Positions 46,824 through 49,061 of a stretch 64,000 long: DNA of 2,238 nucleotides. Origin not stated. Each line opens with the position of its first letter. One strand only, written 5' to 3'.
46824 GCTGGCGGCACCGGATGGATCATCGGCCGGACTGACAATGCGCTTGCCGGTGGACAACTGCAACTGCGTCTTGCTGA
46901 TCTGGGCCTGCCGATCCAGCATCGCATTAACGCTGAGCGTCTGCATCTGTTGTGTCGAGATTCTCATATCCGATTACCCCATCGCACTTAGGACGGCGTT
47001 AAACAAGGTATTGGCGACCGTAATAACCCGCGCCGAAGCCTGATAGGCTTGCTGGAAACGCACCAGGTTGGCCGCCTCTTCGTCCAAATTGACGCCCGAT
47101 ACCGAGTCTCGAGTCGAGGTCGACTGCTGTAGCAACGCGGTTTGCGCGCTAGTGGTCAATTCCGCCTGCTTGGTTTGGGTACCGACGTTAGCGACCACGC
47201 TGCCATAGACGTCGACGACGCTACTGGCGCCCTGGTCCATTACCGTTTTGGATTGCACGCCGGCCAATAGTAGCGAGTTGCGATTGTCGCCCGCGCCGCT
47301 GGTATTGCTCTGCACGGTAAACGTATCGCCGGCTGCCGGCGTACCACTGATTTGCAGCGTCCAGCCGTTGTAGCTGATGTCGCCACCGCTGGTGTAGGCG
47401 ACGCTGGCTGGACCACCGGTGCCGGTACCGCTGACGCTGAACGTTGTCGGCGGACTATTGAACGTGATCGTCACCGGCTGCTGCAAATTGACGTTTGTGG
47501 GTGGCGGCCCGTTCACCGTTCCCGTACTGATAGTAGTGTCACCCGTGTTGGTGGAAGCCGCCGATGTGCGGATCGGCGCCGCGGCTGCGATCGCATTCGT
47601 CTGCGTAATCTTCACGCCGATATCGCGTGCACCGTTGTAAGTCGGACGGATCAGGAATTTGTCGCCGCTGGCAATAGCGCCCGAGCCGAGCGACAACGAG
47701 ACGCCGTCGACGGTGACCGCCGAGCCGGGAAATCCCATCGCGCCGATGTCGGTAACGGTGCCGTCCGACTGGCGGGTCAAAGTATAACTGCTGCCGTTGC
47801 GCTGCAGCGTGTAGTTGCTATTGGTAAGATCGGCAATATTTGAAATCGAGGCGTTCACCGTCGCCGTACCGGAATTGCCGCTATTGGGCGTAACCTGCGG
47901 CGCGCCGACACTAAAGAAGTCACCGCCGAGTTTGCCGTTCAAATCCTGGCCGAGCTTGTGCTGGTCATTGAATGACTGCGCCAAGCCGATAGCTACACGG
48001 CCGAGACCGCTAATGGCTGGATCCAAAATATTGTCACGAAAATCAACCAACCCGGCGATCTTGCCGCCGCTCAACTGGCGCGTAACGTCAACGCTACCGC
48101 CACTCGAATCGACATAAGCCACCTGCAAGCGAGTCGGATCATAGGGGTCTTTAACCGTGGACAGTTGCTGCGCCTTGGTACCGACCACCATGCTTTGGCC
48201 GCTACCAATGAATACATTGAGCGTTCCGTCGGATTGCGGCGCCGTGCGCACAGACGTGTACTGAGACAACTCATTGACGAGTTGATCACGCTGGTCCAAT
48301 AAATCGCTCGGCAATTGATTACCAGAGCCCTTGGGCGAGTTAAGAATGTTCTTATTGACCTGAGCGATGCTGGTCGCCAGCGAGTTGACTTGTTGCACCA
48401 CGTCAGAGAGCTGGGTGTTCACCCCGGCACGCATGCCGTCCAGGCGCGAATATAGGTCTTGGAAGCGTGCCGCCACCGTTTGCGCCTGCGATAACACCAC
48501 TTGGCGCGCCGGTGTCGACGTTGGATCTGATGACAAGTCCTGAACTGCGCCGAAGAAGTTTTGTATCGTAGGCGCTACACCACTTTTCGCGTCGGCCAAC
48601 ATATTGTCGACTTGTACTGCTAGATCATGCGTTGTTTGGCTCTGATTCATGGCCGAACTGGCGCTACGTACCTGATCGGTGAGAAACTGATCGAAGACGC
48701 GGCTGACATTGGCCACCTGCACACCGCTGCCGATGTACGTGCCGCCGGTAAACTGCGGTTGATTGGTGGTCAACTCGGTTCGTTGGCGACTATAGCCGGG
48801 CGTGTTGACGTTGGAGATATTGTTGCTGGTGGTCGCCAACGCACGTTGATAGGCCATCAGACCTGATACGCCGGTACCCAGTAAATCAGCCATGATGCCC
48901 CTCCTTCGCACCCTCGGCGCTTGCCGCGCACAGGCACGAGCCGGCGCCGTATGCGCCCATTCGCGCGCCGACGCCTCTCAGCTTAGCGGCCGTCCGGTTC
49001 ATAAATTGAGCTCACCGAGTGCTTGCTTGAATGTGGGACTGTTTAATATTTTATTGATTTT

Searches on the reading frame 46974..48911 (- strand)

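Call 34: search_protein_families(library=pfam, proteins=[window:46974-48911:-])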
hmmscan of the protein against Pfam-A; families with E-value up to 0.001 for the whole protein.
window:46974-48911:- (645 aa): 4 families
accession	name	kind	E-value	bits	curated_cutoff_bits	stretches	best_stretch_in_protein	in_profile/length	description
PF22638.1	FlgK_D1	-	1.4e-84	283.7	28.6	1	100-333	3-233/233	Flagellar hook-associated protein FlgK helical domain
PF21158.3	flgK_1st_1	-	8.4e-16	58.2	24.2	1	343-423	3-81/81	Flagellar hook-associated protein 1, D2-like domain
PF00460.25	Flg_bb_rod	-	4.6e-10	39.7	20.7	1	13-40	3-30/31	Flagella basal body rod protein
PF06429.18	Flg_bbr_C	-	5.1e-09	35.9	23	1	604-641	7-44/46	Flagellar basal body rod FlgEFG protein C-terminal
